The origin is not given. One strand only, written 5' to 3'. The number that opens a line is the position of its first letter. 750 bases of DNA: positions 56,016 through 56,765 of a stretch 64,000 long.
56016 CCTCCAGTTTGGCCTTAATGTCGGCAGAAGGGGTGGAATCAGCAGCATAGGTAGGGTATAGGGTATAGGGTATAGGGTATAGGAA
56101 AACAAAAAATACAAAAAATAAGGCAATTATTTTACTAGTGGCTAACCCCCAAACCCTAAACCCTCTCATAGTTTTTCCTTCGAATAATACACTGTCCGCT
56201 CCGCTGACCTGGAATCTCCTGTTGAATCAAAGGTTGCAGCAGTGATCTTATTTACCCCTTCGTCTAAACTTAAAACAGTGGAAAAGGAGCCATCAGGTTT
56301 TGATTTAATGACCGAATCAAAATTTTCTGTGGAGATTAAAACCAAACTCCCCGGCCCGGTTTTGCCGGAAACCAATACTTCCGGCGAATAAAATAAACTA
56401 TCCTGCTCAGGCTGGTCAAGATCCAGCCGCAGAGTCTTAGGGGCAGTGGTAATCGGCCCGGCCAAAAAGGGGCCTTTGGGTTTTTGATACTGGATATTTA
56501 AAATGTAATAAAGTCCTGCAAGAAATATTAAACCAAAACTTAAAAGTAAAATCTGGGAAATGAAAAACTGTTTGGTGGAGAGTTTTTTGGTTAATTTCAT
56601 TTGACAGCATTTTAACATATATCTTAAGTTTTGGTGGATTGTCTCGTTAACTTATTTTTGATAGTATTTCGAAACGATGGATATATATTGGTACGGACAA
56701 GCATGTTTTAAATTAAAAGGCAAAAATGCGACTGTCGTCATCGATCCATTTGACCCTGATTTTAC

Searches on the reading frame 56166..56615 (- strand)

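Call 61: search_protein_families(library=pfam, proteins=[window:56166-56615:-], max_evalue=0.001)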
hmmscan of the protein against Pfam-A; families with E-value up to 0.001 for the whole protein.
window:56166-56615:- (149 aa): 1 family
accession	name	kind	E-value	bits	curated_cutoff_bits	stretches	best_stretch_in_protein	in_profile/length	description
PF09136.16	Glucodextran_B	-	5.8e-06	26.6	27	1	102-143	39-80/83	Glucodextranase, domain B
